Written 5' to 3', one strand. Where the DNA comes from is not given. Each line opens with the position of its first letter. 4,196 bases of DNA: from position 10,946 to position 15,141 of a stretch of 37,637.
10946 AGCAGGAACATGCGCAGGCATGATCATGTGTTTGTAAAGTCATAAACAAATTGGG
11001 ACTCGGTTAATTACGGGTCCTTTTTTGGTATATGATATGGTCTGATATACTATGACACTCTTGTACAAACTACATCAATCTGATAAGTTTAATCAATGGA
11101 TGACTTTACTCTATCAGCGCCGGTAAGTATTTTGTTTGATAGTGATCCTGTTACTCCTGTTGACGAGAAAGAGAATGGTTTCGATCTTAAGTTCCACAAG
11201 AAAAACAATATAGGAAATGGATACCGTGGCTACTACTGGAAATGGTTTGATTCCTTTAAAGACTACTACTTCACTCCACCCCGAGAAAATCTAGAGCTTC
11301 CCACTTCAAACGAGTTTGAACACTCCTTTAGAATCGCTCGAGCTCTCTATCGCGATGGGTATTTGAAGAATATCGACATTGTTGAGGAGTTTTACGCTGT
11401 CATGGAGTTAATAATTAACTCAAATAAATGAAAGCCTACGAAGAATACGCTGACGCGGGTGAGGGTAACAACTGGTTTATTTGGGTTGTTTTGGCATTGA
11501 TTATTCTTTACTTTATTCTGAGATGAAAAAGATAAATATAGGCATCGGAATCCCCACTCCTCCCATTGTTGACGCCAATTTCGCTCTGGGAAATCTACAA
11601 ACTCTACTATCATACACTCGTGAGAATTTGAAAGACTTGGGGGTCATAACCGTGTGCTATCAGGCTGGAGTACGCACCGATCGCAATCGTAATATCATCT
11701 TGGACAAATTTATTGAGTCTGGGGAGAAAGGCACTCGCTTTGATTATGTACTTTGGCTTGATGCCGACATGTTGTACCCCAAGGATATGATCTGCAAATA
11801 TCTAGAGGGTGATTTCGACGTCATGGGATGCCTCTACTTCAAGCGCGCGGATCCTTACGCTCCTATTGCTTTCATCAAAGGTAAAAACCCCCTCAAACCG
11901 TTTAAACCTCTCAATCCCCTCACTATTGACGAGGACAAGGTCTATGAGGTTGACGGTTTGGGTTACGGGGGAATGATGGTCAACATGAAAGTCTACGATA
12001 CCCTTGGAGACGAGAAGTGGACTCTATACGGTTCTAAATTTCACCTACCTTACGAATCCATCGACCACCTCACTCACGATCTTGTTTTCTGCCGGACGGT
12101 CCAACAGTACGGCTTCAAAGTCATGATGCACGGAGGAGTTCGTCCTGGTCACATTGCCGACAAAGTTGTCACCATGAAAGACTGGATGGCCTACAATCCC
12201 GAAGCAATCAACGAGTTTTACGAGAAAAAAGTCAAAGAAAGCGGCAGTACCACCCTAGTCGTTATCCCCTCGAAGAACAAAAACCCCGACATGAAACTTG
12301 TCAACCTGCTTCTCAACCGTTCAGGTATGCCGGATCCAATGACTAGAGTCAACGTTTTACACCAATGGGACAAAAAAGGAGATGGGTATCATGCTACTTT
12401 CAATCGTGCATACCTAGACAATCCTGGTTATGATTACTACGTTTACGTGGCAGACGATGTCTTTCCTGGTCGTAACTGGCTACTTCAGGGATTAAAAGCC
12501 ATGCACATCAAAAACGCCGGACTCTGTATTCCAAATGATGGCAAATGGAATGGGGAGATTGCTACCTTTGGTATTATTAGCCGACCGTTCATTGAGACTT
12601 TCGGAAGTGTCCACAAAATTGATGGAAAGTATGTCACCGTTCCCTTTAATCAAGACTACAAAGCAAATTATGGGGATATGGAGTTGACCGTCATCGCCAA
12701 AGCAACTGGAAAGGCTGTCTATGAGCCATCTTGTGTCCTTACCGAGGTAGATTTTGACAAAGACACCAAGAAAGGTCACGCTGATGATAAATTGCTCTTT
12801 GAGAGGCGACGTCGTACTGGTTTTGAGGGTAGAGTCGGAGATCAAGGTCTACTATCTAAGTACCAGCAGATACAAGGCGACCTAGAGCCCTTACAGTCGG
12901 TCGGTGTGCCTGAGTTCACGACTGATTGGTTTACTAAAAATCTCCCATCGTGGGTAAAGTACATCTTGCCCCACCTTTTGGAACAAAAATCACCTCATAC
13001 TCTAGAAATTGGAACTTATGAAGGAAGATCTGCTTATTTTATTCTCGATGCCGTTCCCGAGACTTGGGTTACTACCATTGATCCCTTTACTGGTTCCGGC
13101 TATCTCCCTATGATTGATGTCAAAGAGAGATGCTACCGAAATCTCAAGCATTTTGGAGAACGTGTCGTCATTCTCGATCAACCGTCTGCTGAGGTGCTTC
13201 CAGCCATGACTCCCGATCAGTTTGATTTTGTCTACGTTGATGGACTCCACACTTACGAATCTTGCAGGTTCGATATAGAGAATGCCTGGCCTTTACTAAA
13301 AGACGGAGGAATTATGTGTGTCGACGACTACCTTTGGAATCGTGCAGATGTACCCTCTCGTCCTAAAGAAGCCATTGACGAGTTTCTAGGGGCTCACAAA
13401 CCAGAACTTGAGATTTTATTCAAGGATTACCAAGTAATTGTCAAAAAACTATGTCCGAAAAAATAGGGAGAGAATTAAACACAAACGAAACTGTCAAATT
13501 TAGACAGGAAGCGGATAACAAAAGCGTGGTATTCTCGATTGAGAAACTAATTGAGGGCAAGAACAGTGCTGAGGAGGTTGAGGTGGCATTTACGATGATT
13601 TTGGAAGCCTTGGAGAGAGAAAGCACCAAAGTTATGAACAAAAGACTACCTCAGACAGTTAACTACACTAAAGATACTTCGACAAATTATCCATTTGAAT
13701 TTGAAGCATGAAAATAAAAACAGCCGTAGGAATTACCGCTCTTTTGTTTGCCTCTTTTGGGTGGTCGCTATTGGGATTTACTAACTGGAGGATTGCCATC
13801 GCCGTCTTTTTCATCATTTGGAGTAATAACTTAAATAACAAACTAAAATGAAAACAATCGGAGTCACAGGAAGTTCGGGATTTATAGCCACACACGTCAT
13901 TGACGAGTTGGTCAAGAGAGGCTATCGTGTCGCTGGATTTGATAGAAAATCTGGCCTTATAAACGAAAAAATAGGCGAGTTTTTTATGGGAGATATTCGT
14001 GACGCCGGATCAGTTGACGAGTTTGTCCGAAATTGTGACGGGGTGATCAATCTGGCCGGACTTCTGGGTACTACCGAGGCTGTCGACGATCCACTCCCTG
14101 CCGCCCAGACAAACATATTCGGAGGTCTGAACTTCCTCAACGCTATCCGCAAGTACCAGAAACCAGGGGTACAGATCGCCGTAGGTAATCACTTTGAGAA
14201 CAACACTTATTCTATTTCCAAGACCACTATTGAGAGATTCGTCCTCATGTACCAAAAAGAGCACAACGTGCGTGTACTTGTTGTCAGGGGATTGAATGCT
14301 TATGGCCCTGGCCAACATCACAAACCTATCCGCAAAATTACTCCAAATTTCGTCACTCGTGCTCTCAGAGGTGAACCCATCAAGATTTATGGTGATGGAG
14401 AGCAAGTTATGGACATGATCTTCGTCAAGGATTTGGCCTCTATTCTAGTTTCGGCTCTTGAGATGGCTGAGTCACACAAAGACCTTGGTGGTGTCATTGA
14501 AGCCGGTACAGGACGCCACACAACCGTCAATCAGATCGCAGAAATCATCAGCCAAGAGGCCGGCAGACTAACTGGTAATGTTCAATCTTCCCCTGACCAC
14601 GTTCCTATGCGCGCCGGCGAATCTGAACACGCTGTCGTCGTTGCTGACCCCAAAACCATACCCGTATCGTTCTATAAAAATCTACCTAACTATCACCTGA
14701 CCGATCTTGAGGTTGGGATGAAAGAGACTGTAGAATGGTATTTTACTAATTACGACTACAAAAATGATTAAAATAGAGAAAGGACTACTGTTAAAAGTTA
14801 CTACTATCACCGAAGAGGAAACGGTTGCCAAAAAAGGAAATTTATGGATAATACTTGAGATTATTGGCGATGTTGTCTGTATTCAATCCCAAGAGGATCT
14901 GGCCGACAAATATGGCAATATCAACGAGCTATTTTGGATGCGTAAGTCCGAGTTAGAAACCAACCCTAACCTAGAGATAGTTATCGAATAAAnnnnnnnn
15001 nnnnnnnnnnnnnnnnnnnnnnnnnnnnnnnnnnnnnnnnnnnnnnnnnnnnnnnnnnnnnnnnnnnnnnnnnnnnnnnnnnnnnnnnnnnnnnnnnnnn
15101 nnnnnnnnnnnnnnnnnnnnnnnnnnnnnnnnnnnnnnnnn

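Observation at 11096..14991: Translationally coupled sugar-modification operon with two micro membrane peptides inside the structural module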

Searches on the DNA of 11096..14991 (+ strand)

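Call 5: search_dna_similar(query=window:11096-14991:+, collection=phages, mode=near, max_rows=20)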
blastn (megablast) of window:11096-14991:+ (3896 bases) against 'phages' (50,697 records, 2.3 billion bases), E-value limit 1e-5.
No match.

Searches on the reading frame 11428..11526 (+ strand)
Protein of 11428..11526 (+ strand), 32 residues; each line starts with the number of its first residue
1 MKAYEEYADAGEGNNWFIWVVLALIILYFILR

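Call 4: search_protein_families(library=pfam, proteins=[window:11428-11526:+], max_evalue=0.1)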
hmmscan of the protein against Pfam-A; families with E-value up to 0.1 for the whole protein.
window:11428-11526:+ (32 aa): 0 families

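Call 6: search_protein_families(library=phrogs, proteins=[window:11428-11526:+], max_evalue=0.01)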
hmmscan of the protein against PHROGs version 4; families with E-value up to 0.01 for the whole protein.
window:11428-11526:+ (32 aa): 0 families

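Call 55: list_cluster_members(proteins=[window:11428-11523:+, window:13708-13848:+, window:13451-13708:+])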
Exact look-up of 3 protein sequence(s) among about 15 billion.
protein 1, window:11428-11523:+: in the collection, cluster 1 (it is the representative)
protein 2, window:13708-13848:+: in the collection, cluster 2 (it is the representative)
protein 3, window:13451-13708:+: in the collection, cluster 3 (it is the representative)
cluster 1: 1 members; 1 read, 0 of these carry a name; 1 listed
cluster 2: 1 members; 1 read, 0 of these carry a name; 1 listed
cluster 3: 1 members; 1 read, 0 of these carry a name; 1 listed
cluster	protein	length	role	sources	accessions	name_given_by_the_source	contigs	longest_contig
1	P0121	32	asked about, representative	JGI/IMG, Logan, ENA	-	-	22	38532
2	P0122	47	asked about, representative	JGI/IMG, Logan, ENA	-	-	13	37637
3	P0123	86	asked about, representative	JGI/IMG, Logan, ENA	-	-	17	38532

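Call 79: search_dna_similar(query=window:11428-11523:+, collection=phages, mode=protein, max_evalue=1, max_rows=15)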
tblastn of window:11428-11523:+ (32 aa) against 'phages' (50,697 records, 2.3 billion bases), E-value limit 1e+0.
No match.

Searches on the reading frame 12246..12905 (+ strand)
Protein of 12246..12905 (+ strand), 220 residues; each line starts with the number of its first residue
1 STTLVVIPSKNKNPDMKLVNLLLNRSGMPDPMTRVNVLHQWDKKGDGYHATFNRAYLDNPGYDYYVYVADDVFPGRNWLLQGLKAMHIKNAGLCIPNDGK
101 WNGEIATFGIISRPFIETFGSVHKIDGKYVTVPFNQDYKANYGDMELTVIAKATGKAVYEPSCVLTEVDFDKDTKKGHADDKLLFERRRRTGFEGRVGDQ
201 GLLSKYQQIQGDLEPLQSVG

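Call 50: predict_structure(alignment_id=A2)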
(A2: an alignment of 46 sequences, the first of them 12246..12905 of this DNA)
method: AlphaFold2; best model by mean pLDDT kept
length: 220 residues; sequences in the alignment: 46
mean_pLDDT: 95.3   pTM: 0.91
mean pLDDT of the five models: 95.3, 95.0, 94.9, 94.8, 94.6
residues with pLDDT >= 90: 200; 70-90: 15; 50-70: 2; < 50: 3
segments of 3 or more residues with pLDDT < 50: 218-220
pLDDT, mean of each block of 10 residues (from residue 1): 97 97 95 91 97 98 98 98 98 98 97 98 97 96 97 99 96 90 97 97 97 66
secondary structure, 60 per line:
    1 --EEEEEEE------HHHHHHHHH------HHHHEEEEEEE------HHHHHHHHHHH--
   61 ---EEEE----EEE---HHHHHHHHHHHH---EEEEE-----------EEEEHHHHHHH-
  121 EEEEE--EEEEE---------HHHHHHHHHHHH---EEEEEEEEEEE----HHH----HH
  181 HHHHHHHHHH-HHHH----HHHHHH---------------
elements in order: E3-9 H16-24 H31-34 E35-41 H48-58 E64-67 E72-74 H78-89 E93-97 E109-112 H113-119 E121-125 E128-132 H142-153 E157-167 H179-190 H192-195 H200-205

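Call 52: fold_search(model_id=the predicted structure, library=pdb)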
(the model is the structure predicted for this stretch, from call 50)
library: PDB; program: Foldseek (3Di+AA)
matches with E <= 10: 1153; with E <= 0.001: 171
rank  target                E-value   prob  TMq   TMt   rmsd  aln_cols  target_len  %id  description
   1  9omk_B                1.5e-06  1.00  0.56  0.50   8.3       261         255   12  WrtF fucosyltransferase - trisaccharide acceptor (released 2025-10-29)
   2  6e7i_A                3.6e-06  1.00  0.52  0.25  11.7       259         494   14  Human ppGalNAcT2 I253A/L310A Mutant with EA2 and UDP (released 2020-01-29)
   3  9omn_B                3.9e-06  1.00  0.56  0.47   7.7       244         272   11  WrtF fucosyltransferase - GDP-2-deoxy-2-fluoro-beta-L-fucose (released 2025-10-29)
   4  9omm_A                3.9e-06  1.00  0.53  0.46   8.9       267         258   11  WrtF fucosyltransferase - tetrasaccharide product (released 2025-10-29)
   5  4d0z_F                4.1e-06  1.00  0.51  0.25  11.8       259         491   15  GalNAc-T2 crystal soaked with UDP-5SGalNAc, mEA2 and manganese (Higher resolution dataset) (released 2014-05-28)
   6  9omj_A                4.4e-06  1.00  0.55  0.46   7.9       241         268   12  WrtF fucosyltransferase - GDP-beta-L-fucose (released 2025-10-29)
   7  6nqt_F                4.7e-06  1.00  0.51  0.26  11.7       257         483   15  GalNac-T2 soaked with UDP-sugar (released 2020-01-29)
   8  4d0t_A                6.1e-06  1.00  0.52  0.26  11.7       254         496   14  GalNAc-T2 crystal soaked with UDP-GalNAc, EA2 peptide and manganese (released 2014-05-28)
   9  5ndf_E                6.1e-06  1.00  0.52  0.26  12.6       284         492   13  Small-molecule inhibition of ppGalNAc-Ts selectively reduces mucin-type O-glycosylation (released 2017-11-01)
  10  9oml_B                7.4e-06  1.00  0.55  0.45   8.8       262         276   13  WrtF fucosyltransferase - acetylated trisaccharide acceptor (released 2025-10-29)
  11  4d11_B                7.9e-06  1.00  0.52  0.26  11.8       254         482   14  GalNAc-T2 crystal soaked with UDP-5SGalNAc, mEA2 peptide and manganese (Lower resolution dataset) (released 2014-05-28)
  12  9omn_A                7.9e-06  1.00  0.49  0.43   9.1       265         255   12  WrtF fucosyltransferase - GDP-2-deoxy-2-fluoro-beta-L-fucose (released 2025-10-29)
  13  9omh_A                8.4e-06  1.00  0.54  0.45   9.0       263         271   12  WrtF fucosyltransferase - Apo (released 2025-10-29)
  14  6egs_A                8.4e-06  1.00  0.47  0.23  13.7       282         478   14  Crystal structure of the GalNAc-T2 F104S mutant in complex with UDP-GalNAc (released 2018-04-11)
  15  6nqt_E                9.0e-06  1.00  0.52  0.26  11.7       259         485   14  GalNac-T2 soaked with UDP-sugar (released 2020-01-29)
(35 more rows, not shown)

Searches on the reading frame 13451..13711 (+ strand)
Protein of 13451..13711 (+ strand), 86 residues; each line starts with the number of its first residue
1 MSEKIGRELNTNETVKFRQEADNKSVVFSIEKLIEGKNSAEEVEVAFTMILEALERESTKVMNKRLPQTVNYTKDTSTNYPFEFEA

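Call 4: search_protein_families(library=pfam, proteins=[window:13451-13711:+], max_evalue=0.1)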
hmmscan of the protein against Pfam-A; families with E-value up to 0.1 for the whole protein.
window:13451-13711:+ (86 aa): 0 families

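Call 6: search_protein_families(library=phrogs, proteins=[window:13451-13711:+], max_evalue=0.01)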
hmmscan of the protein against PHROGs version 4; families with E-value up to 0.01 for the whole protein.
window:13451-13711:+ (86 aa): 0 families

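Call 57: find_homologous_proteins(query=window:13451-13708:+, max_evalue=0.01)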
Query window:13451-13708:+ (86 aa): 1 proteins with E <= 0.01 among 5 candidates.
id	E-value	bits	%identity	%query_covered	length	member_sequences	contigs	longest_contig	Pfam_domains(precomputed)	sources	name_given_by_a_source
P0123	2.0e-46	172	100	100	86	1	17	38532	-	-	-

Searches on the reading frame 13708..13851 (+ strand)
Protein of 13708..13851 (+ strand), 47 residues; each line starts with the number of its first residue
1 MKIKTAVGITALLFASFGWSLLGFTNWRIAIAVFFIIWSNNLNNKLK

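Call 4: search_protein_families(library=pfam, proteins=[window:13708-13851:+], max_evalue=0.1)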
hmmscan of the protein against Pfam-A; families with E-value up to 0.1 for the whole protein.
window:13708-13851:+ (47 aa): 0 families

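Call 6: search_protein_families(library=phrogs, proteins=[window:13708-13851:+], max_evalue=0.01)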
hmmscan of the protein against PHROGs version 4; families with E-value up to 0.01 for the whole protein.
window:13708-13851:+ (47 aa): 0 families

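Call 65: search_protein_representatives(protein=window:13708-13848:+)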
Query: 47 residues. Proteins with E-value up to 0.001 (for the whole library): 4; up to 1e-10: 0; up to 1e-30: 0. The best 4 are listed.
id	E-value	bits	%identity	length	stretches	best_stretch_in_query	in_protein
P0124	2.7e-05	39.9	54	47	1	7-45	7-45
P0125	1.5e-04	37.6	46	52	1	2-47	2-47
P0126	1.8e-04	37.4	44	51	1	2-46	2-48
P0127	5.2e-04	35.9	41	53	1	2-46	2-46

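Call 67: find_encoding_contigs(protein=P0124, flank=6000, max_places=3)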
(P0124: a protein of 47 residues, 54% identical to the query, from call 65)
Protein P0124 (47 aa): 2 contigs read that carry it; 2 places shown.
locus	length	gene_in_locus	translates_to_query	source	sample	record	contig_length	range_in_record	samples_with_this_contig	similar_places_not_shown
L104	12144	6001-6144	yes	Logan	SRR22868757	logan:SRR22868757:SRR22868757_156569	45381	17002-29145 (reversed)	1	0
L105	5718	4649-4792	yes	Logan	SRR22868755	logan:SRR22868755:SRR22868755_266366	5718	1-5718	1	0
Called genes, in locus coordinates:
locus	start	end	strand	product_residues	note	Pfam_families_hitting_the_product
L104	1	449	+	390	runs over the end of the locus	-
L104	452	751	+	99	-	-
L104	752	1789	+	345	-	PF01471:PG_binding_1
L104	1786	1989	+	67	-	-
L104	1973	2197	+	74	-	-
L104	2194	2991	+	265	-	PF13482:RNase_H_2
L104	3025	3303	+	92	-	-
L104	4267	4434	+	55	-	-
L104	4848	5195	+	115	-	-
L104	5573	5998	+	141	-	-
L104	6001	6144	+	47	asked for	-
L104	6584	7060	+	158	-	-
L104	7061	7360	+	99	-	-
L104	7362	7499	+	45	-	-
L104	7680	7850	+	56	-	-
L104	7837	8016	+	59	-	-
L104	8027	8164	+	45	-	-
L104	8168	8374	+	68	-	-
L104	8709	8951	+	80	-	-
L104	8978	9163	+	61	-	-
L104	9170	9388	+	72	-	-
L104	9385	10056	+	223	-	-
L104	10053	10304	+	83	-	-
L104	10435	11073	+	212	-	PF08282:Hydrolase_3 (faint), PF03332:PMM (faint)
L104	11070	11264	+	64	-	-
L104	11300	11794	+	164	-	PF06560:GPI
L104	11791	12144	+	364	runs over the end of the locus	PF03414:Glyco_transf_6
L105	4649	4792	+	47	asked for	-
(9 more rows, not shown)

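Call 68: find_encoding_contigs(protein=P0126, flank=6000, max_places=3)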
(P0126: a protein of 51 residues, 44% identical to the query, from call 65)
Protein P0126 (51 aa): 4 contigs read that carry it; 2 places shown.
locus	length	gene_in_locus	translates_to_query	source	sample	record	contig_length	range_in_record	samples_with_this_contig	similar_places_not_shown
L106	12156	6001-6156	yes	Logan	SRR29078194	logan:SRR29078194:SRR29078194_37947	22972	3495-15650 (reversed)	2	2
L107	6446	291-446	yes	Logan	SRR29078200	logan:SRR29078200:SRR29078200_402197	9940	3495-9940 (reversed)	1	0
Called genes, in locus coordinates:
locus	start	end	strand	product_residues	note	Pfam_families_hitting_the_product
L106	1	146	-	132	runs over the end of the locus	-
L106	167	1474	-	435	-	-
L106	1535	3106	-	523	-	PF05869:Dam (weak), PF13708:DUF4942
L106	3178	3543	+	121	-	-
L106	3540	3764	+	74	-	-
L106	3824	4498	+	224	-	-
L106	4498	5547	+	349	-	-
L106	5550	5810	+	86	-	-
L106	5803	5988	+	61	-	-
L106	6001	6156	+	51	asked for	-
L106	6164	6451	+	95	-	-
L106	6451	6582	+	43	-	-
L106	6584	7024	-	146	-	PF11672:DUF3268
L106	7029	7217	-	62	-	-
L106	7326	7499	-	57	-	-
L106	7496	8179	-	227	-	-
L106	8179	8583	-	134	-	-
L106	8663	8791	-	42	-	-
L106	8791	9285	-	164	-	-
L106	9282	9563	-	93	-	-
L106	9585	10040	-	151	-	-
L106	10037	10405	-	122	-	-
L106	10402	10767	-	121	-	-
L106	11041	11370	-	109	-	-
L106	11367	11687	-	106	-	-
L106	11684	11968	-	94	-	-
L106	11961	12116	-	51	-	-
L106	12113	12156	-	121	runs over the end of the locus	-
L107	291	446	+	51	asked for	-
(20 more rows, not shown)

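Call 78: search_dna_similar(query=window:13708-13848:+, collection=phages, mode=protein, max_evalue=1, max_rows=15)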
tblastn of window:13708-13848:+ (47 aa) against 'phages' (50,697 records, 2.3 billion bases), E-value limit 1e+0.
No match.

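Call 85: search_protein_families(library=phrogs, proteins=[L106:3824-4498:+, L106:4498-5547:+, L106:5550-5810:+, L106:5803-5988:+, L106:6164-6451:+, L104:5573-5998:+, L104:6584-7060:+, L104:4848-5195:+, L104:752-1789:+, L104:7061-7360:+], max_evalue=0.001)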
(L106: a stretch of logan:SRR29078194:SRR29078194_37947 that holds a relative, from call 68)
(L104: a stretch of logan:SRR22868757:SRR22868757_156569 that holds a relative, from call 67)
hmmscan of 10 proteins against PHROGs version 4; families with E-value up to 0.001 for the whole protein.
L106:3824-4498:+ (224 aa): 1 family
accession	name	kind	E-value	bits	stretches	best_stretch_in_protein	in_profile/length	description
phrog_6636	-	other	9e-10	39.3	0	112-154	91-133/177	methyltransferase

L106:4498-5547:+ (349 aa): 0 families

L106:5550-5810:+ (86 aa): 0 families

L106:5803-5988:+ (61 aa): 0 families

L106:6164-6451:+ (95 aa): 0 families

L104:5573-5998:+ (141 aa): 0 families

L104:6584-7060:+ (158 aa): 0 families

L104:4848-5195:+ (115 aa): 0 families

L104:752-1789:+ (345 aa): 5 families
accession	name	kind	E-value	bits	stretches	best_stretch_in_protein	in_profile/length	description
phrog_1493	-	lysis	8.2e-09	36.1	1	269-345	231-307/394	endolysin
phrog_1224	-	head and packaging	1.6e-08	35.2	1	278-344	2-65/438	endolysin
phrog_2649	-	lysis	2.1e-07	32.1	1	274-345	169-237/261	endolysin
phrog_6707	-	lysis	6.3e-06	26.3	1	279-343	178-242/311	endolysin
phrog_1512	-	lysis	0.00012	23.2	1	274-344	172-243/314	endolysin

L104:7061-7360:+ (99 aa): 0 families
